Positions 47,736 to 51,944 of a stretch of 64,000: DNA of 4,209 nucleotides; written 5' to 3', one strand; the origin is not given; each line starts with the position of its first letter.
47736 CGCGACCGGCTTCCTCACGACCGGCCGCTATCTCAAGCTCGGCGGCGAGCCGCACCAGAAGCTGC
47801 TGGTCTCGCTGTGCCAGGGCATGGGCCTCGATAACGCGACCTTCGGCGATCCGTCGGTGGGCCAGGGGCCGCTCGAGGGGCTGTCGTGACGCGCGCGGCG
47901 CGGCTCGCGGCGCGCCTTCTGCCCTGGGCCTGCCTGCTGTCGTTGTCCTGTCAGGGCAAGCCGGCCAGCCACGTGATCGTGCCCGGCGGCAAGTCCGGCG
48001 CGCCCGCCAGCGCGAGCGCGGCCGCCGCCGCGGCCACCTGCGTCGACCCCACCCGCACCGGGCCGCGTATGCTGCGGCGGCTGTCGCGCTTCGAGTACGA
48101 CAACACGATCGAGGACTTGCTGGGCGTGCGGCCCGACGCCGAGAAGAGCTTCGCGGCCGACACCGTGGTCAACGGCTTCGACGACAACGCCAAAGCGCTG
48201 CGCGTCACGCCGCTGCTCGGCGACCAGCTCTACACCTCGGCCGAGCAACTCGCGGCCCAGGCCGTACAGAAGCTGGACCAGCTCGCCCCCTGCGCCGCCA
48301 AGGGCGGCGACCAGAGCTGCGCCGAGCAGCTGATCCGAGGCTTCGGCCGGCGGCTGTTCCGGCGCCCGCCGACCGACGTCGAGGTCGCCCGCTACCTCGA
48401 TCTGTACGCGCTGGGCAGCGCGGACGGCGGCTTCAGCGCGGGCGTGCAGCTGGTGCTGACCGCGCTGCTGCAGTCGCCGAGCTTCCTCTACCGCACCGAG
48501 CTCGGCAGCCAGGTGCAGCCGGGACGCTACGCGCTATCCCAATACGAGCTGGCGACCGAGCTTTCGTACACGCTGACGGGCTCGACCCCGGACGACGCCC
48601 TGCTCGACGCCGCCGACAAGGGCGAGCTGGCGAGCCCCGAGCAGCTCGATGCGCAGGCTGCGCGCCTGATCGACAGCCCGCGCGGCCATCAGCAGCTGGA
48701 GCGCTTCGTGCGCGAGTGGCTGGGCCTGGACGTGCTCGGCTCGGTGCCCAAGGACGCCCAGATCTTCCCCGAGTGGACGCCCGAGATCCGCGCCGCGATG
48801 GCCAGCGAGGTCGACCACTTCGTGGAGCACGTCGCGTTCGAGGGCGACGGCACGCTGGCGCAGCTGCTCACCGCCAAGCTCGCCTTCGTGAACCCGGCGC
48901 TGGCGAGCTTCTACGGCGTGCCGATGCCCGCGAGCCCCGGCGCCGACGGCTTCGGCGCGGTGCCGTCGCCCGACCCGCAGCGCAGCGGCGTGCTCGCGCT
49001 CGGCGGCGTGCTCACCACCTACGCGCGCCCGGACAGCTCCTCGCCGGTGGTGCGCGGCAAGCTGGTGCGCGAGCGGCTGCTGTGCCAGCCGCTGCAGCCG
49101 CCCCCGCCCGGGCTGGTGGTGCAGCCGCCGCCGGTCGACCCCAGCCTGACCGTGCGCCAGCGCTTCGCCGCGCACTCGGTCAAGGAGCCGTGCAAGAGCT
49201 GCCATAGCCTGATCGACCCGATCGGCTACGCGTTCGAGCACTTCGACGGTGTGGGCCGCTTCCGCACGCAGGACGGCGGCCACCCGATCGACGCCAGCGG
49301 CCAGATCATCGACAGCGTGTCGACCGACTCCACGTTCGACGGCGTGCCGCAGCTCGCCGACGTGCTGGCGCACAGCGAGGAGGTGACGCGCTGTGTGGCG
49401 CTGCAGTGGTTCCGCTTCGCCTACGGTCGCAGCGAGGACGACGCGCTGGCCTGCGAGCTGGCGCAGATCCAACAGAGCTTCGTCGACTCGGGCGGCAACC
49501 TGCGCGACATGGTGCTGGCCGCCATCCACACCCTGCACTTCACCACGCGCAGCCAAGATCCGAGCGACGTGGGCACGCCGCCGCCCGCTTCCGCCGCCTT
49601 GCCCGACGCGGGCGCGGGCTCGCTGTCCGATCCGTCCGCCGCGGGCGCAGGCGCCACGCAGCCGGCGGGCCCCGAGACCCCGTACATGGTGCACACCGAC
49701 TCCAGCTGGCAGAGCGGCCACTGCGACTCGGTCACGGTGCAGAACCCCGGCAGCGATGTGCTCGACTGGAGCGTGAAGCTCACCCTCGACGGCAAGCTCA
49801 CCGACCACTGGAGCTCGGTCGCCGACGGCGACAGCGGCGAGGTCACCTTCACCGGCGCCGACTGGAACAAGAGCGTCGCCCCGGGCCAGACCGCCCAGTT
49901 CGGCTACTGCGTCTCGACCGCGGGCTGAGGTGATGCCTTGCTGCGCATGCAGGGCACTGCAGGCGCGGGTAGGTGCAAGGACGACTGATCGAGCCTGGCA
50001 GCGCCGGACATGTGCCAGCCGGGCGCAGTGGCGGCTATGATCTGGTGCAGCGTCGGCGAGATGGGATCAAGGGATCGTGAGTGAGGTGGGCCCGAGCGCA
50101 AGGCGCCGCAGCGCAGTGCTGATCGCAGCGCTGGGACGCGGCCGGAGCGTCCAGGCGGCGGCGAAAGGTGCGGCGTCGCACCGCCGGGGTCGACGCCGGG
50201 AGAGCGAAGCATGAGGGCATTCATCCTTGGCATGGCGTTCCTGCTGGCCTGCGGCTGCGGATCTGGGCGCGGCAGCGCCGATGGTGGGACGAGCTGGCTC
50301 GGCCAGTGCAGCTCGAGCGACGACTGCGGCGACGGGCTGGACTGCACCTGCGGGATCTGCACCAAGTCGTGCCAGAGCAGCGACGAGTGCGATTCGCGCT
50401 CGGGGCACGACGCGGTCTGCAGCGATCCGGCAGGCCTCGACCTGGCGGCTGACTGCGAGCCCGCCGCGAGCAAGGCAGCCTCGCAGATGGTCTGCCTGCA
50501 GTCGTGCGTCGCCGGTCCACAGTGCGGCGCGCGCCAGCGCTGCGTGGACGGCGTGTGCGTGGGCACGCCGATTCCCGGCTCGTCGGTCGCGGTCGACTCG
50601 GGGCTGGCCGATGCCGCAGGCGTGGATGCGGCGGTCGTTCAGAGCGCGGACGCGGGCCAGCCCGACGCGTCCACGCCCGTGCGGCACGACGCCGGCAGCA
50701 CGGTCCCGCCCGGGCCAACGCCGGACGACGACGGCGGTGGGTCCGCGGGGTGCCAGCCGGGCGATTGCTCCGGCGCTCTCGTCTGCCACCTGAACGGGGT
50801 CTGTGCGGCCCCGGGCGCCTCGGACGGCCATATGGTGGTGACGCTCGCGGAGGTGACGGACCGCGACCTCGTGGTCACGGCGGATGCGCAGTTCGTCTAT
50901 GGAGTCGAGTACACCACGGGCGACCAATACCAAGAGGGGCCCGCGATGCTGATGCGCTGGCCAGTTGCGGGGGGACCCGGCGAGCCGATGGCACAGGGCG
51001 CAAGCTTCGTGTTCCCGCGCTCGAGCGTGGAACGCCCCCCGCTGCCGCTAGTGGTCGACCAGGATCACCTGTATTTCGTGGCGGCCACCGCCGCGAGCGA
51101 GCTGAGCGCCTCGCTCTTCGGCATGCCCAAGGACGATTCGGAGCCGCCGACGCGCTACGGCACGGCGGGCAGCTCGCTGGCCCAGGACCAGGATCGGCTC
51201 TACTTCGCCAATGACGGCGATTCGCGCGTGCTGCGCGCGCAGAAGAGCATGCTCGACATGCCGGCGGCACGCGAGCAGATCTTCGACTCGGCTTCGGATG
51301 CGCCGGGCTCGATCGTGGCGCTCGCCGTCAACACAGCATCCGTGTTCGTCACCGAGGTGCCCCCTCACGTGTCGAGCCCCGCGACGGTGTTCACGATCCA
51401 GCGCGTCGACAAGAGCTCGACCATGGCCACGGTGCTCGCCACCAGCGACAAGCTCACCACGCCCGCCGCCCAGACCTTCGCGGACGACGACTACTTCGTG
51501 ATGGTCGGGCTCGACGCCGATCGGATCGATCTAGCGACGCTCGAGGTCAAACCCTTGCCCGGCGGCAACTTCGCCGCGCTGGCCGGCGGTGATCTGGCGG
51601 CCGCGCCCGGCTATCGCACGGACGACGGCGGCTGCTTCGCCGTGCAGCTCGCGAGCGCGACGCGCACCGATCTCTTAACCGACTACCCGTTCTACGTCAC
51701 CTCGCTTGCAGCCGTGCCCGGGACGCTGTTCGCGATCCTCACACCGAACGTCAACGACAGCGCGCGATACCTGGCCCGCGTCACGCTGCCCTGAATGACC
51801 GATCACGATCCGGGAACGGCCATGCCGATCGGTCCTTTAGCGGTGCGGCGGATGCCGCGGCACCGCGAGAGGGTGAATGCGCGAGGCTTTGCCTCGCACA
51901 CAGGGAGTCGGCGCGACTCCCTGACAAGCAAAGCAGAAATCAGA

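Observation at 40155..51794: Divergent ECF-sigma-centred cluster built almost entirely of uncharacterised envelope proteins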

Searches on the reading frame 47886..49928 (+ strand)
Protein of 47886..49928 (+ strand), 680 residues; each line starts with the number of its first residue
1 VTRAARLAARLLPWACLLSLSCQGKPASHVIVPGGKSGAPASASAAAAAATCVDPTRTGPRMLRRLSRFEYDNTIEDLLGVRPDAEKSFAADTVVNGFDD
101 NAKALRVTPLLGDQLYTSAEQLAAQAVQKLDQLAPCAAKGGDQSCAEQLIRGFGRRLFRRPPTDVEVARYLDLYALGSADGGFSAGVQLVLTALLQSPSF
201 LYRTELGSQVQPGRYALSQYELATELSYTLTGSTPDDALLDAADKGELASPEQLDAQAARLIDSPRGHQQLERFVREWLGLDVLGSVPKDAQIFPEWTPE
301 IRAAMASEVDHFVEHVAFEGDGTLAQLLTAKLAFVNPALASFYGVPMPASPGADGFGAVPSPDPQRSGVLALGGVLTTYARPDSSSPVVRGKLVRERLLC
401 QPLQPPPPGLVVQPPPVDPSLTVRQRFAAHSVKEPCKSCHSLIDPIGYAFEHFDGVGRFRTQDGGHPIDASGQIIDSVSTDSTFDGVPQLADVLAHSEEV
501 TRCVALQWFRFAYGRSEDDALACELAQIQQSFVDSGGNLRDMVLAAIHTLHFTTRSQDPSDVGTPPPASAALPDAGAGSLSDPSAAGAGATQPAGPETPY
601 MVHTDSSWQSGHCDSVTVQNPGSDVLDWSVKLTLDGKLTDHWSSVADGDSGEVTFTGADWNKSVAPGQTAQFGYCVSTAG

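Call 4: search_protein_families(library=pfam, max_evalue=0.01, proteins=[window:47886-49928:+])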
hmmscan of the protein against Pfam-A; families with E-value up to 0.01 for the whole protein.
window:47886-49928:+ (680 aa): 7 families
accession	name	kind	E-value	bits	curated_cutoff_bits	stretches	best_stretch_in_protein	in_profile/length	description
PF07631.16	PSD4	-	5.9e-42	143.6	23.3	1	217-345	1-128/128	Protein of unknown function (DUF1592)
PF07627.16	PSCyt3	-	1.4e-30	105.9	27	1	366-463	1-98/98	Protein of unknown function (DUF1588)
PF07637.16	PSD5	-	6.8e-23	81.2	34.2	1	145-205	1-62/62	Protein of unknown function (DUF1595)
PF07626.16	PSD3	-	4.4e-20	72.4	23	1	64-127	1-64/65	Protein of unknown function (DUF1587)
PF07624.16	PSD2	-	1.6e-13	50.6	25.8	1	482-549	3-71/74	Protein of unknown function (DUF1585)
PF00553.25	CBM_2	-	2.5e-13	50.6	24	1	604-679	7-85/101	Cellulose binding domain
PF19901.4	DUF6374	-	0.0018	18.3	25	0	237-272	19-54/59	Family of unknown function (DUF6374)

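Call 5: search_protein_families(library=ncbifam, max_evalue=0.01, proteins=[window:47886-49928:+])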
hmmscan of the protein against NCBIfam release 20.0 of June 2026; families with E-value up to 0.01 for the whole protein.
window:47886-49928:+ (680 aa): 1 family
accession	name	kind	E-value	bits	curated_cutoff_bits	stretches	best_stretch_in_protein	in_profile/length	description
NF041611.1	exoglucan_CbhB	equivalog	8.7e-08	30.6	1950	1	576-680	871-979/997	exoglucanase CbhB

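Call 32: search_solved_structures(query=window:47886-49928:+, max_evalue=1)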
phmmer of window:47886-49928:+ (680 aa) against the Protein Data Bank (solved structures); distinct sequences matched with E-value up to 1: 8.
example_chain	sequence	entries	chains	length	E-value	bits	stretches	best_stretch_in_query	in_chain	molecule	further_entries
1exg_A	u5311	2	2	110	8.9e-06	27.6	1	593-677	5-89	EXO-1,4-BETA-D-GLYCANASE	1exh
6qfs_A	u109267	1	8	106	1.1e-05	27.3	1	606-677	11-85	Exoglucanase/xylanase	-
6bt9_A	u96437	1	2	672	0.001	20.8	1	577-673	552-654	Chitinase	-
6f7e_A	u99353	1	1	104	0.002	19.8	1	604-680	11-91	Putative secreted cellulose binding protein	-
2cwr_A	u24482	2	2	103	0.0063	18.2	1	605-677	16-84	chitinase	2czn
5dhe_A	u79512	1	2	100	0.054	15.1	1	608-676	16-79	Chitinase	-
5dhd_A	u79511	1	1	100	0.077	14.6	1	617-676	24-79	Chitinase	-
2rtt_A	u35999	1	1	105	0.18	13.3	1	605-677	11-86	ChiC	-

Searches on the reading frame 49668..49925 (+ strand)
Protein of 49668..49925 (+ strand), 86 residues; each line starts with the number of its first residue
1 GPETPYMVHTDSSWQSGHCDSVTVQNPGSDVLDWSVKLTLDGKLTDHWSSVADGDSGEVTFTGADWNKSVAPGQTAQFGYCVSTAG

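Call 63: search_solved_structures(query=window:49668-49925:+, max_evalue=0.01, show_alignments=2)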
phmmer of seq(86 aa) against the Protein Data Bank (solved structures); distinct sequences matched with E-value up to 0.01: 8.
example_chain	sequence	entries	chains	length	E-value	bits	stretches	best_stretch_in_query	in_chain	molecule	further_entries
6qfs_A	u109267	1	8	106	4.4e-07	33.2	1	12-83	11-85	Exoglucanase/xylanase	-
1exg_A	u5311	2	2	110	4.9e-07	33.1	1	12-83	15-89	EXO-1,4-BETA-D-GLYCANASE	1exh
3ndy_E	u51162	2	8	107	4.1e-05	26.9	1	11-85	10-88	Endoglucanase D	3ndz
6f7e_A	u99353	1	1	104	7.8e-05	26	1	10-86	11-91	Putative secreted cellulose binding protein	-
2cwr_A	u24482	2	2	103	0.00031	24.1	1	12-83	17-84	chitinase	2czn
5dhe_A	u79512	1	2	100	0.0022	21.4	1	14-82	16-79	Chitinase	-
5dhd_A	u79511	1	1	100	0.0039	20.6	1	23-82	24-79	Chitinase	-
2rtt_A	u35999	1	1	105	0.008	19.6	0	11-83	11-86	ChiC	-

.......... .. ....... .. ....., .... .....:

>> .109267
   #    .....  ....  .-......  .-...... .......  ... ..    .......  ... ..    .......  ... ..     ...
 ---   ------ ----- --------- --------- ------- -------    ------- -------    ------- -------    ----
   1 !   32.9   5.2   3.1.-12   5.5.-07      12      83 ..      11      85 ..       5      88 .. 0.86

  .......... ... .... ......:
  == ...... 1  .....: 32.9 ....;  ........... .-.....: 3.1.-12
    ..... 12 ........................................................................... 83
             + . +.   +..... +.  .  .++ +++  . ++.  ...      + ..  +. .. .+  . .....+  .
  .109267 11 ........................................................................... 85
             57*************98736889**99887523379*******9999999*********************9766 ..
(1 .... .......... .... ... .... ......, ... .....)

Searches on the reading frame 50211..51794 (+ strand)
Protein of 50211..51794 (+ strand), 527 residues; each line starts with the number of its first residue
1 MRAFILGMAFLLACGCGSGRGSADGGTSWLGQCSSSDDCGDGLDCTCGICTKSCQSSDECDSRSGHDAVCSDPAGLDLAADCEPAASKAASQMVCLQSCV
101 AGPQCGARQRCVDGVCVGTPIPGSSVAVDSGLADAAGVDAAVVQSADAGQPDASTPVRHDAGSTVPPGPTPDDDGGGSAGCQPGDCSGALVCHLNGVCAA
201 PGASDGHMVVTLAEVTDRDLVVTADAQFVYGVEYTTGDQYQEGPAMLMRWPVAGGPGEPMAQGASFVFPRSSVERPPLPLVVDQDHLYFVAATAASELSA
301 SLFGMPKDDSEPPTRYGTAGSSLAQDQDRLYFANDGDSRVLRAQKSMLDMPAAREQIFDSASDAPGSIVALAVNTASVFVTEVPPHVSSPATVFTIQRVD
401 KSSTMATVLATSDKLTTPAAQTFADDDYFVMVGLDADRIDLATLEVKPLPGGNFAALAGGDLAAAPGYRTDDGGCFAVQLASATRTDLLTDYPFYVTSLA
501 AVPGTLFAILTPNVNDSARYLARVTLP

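Call 4: search_protein_families(library=pfam, max_evalue=0.01, proteins=[window:50211-51794:+])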
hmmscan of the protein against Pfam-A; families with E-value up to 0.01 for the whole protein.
window:50211-51794:+ (527 aa): 0 families

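Call 5: search_protein_families(library=ncbifam, max_evalue=0.01, proteins=[window:50211-51794:+])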
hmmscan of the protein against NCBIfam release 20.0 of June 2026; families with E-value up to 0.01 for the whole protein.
window:50211-51794:+ (527 aa): 0 families

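Call 79: search_solved_structures(query=window:50211-51794:+, max_evalue=1)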
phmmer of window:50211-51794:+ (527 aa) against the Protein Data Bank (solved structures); distinct sequences matched with E-value up to 1: 6.
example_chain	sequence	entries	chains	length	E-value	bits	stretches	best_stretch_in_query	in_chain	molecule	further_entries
8wz8_A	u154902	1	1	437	0.057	15.5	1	173-228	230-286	Adenosylhomocysteinase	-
8wwg_A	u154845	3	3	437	0.058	15.4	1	173-228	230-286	Adenosylhomocysteinase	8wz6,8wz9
8wz7_A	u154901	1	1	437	0.21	13.6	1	173-228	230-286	Adenosylhomocysteinase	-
7plp_A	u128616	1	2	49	0.29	13.2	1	161-201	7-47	Teneurin-4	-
6jhu_A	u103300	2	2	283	0.3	13.1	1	153-220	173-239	Biotin/lipoate protein ligase-like protein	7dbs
6gbn_A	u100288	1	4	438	0.54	12.2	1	173-226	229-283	Adenosylhomocysteinase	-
